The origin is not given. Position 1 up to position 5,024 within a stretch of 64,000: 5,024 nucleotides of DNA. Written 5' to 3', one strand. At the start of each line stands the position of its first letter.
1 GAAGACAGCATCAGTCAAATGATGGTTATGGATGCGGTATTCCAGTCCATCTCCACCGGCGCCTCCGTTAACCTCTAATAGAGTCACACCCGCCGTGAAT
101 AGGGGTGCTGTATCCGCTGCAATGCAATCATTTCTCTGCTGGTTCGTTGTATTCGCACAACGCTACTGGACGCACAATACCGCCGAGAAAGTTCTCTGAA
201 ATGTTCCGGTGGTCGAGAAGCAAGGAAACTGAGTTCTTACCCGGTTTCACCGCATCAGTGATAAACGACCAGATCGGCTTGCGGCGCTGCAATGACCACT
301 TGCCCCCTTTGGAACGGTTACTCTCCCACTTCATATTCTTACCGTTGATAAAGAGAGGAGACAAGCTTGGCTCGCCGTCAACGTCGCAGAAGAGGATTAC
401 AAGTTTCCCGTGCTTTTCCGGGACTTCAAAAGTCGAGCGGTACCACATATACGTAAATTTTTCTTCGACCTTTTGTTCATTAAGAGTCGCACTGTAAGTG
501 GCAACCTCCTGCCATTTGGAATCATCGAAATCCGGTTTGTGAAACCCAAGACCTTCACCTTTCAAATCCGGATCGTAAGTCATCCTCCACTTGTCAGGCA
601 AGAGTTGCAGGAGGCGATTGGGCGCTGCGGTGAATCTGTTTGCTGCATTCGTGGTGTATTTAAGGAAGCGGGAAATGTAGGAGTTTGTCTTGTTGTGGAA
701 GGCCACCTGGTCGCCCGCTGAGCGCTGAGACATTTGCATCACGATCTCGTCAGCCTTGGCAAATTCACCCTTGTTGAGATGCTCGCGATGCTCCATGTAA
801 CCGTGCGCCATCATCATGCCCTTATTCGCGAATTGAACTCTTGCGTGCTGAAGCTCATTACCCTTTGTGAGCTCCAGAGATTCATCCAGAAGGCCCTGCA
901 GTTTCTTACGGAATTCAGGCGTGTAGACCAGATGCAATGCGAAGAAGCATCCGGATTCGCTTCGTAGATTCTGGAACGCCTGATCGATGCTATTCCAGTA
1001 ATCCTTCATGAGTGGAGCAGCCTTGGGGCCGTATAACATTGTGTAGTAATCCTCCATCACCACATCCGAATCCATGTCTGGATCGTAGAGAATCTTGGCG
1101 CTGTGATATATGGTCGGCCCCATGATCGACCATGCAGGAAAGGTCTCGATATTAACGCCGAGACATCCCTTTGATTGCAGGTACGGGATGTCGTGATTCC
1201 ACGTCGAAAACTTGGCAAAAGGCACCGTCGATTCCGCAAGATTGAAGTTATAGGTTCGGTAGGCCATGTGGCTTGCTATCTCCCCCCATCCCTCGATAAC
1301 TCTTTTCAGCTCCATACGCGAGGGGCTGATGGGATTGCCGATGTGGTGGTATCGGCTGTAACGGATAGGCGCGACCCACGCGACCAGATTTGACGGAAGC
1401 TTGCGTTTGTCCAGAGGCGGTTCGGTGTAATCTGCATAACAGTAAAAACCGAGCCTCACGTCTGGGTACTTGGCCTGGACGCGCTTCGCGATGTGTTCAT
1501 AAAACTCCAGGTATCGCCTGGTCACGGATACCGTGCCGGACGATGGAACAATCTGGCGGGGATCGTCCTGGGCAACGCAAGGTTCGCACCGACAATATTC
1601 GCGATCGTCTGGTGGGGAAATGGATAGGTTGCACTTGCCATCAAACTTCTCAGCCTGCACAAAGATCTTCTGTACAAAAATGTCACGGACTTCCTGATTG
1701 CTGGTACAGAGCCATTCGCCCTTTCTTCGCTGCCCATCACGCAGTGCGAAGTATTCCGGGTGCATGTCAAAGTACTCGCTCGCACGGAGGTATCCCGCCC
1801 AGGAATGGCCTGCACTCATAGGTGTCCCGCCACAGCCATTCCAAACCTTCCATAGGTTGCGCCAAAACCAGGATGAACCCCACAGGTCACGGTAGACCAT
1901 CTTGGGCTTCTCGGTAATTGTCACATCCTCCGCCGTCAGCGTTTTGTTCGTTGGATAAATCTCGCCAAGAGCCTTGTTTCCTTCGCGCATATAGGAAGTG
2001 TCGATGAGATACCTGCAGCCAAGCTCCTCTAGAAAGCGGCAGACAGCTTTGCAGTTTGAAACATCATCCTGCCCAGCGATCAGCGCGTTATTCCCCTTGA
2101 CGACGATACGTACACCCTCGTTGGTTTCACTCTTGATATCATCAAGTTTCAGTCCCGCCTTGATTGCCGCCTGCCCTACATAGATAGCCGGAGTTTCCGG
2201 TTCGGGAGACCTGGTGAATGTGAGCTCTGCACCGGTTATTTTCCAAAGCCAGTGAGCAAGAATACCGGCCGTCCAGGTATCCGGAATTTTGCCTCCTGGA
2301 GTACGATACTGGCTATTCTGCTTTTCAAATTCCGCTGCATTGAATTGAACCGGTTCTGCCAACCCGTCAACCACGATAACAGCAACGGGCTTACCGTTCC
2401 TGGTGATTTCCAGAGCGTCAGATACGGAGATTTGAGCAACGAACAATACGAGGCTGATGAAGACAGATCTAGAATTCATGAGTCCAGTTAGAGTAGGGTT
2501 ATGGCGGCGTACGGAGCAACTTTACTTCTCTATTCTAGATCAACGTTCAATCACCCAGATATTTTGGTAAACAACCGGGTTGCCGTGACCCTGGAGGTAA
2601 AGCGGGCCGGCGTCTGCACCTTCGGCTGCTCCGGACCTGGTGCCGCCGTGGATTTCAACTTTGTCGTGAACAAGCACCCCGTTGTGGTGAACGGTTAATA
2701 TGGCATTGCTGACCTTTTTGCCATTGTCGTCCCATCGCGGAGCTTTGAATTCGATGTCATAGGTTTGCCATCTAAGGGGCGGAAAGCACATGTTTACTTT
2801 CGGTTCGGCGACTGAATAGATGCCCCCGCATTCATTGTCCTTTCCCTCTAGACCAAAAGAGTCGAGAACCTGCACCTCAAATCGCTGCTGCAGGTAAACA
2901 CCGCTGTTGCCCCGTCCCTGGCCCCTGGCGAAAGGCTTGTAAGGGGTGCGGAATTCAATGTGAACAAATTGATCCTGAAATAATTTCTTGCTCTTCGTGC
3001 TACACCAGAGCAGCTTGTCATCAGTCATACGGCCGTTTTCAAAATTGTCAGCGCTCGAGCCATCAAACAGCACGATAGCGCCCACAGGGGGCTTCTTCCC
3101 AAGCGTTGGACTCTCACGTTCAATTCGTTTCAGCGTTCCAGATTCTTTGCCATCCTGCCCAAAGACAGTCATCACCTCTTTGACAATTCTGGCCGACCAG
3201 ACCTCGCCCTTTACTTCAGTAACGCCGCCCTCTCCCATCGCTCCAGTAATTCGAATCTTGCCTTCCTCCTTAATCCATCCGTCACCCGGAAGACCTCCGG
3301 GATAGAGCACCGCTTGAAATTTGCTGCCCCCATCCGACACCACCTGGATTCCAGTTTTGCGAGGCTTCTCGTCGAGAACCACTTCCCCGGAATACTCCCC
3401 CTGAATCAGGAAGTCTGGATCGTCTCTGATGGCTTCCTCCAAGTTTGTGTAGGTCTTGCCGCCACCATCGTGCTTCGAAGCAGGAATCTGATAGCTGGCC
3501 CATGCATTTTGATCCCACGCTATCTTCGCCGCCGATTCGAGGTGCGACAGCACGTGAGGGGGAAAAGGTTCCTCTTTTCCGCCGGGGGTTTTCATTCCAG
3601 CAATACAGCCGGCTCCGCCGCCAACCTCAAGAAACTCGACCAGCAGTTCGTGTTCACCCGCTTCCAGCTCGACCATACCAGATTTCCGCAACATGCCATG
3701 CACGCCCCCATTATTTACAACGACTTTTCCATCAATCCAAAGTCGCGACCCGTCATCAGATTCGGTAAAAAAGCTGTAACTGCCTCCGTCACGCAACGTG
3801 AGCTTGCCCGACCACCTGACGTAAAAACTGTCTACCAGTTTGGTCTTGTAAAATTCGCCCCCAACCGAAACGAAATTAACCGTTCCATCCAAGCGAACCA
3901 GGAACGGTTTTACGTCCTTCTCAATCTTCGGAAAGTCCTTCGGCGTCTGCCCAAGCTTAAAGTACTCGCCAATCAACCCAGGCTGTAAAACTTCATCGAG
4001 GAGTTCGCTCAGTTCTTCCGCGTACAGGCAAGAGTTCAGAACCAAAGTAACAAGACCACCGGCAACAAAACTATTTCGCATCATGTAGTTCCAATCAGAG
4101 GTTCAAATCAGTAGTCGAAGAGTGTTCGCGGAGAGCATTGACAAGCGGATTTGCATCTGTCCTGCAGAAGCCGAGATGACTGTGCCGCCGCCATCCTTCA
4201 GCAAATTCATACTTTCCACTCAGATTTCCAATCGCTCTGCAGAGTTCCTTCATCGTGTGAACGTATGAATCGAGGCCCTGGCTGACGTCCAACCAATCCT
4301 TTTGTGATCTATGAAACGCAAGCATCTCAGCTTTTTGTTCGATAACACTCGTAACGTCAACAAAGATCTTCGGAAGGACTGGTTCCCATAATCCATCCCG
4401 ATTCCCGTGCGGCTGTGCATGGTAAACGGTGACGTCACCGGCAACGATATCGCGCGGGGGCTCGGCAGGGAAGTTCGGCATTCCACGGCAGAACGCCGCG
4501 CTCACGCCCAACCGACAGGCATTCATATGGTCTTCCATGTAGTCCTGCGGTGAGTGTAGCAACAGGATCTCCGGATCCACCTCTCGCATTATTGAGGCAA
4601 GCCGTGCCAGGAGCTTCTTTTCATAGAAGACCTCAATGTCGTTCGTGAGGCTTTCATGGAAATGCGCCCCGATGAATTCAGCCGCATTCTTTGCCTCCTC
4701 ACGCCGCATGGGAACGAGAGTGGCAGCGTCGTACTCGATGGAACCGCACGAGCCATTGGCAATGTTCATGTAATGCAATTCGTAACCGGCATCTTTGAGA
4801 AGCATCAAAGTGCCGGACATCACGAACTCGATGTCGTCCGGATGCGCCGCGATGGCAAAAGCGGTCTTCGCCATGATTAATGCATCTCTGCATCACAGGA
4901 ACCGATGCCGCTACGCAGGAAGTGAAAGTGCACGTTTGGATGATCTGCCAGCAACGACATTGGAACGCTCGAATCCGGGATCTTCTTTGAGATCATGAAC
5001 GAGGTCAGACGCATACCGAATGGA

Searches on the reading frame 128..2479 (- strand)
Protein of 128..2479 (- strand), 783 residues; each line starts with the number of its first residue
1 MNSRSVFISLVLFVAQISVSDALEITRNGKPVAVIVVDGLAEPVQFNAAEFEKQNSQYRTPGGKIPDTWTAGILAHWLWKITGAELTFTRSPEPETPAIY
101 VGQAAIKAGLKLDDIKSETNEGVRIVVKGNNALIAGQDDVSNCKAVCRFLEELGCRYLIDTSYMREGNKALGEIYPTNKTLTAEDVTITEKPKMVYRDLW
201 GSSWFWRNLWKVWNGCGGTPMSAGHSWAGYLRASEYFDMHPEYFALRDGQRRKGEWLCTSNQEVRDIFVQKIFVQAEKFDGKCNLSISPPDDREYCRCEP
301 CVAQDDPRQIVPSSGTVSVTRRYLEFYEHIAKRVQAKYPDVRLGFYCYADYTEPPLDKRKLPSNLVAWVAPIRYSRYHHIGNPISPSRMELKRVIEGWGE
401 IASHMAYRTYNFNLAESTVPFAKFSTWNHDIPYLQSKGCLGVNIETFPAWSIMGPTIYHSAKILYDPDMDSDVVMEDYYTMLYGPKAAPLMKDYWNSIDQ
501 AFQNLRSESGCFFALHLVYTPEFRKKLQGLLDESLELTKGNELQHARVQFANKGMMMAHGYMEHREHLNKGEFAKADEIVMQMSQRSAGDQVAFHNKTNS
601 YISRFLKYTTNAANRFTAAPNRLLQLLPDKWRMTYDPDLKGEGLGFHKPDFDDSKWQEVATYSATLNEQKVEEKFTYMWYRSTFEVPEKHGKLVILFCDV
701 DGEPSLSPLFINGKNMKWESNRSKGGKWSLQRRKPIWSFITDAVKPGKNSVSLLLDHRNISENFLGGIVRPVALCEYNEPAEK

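Call 33: search_protein_families(library=pfam, proteins=[window:131-2479:-], max_evalue=0.00001)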
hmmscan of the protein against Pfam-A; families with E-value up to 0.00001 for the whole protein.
window:131-2479:- (783 aa): 1 family
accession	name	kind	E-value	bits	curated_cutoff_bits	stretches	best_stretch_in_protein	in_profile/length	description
PF16126.11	DUF4838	-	3.8e-50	171.3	26.6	1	172-495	6-324/325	Domain of unknown function (DUF4838)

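Call 50: find_encoding_contigs(protein=window:128-2479:-, flank=10000, max_places=2)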
Protein window:128-2479:- (783 aa): 5 contigs read that carry it; 2 places shown.
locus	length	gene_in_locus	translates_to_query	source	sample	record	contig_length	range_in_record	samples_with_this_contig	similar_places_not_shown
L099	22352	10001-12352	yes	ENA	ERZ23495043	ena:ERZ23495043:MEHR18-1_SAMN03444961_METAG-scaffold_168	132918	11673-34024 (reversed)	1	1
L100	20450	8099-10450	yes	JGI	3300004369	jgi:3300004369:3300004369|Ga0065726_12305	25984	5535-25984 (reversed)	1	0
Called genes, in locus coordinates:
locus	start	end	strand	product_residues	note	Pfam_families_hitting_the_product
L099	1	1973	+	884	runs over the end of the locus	-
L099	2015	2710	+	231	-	-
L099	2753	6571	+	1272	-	-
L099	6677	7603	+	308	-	-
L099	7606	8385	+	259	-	PF02585:PIG-L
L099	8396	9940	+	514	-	PF07691:PA14, PF06439:3keto-disac_hyd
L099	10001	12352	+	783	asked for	PF16126:DUF4838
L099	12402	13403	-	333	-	PF01408:GFO_IDH_MocA, PF03807:F420_oxidored (faint), PF22725:GFO_IDH_MocA_C3, PF02894:GFO_IDH_MocA_C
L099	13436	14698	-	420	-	PF01555:N6_N4_Mtase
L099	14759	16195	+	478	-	-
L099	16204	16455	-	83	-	PF02599:CsrA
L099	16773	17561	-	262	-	PF00691:OmpA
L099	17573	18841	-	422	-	-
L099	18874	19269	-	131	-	-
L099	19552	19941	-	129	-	-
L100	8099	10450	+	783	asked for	PF16126:DUF4838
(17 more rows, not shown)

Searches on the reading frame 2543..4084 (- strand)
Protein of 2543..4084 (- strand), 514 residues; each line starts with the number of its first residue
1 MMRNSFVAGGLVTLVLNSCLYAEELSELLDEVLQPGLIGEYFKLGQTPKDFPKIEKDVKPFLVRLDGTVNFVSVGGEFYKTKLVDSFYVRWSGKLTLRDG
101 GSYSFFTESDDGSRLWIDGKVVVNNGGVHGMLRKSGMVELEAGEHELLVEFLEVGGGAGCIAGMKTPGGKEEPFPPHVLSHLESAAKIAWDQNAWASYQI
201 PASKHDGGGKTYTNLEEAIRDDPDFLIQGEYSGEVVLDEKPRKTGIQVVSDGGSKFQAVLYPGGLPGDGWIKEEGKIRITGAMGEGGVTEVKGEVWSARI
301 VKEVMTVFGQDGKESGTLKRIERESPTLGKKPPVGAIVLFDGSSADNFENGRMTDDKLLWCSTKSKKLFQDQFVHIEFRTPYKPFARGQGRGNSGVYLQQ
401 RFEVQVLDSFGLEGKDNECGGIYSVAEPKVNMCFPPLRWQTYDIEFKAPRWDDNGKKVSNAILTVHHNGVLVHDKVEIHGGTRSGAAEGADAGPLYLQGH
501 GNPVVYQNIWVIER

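Call 33: search_protein_families(library=pfam, proteins=[window:2543-4084:-], max_evalue=0.00001)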
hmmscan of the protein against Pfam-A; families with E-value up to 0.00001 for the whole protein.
window:2543-4084:- (514 aa): 2 families
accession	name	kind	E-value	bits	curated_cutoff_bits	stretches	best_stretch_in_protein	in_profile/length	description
PF06439.18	3keto-disac_hyd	-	3.9e-31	109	26.8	1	335-511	1-186/187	3-keto-disaccharide hydrolase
PF07691.17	PA14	-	1.8e-13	51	24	1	34-153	2-120/147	PA14 domain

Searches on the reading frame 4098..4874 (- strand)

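Call 33: search_protein_families(library=pfam, proteins=[window:4098-4874:-], max_evalue=0.00001)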
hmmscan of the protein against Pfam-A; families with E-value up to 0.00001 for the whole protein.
window:4098-4874:- (259 aa): 1 family
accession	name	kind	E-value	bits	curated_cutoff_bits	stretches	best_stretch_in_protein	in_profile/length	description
PF02585.22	PIG-L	-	7.1e-22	78.7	28.2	1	7-126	2-128/129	GlcNAc-PI de-N-acetylase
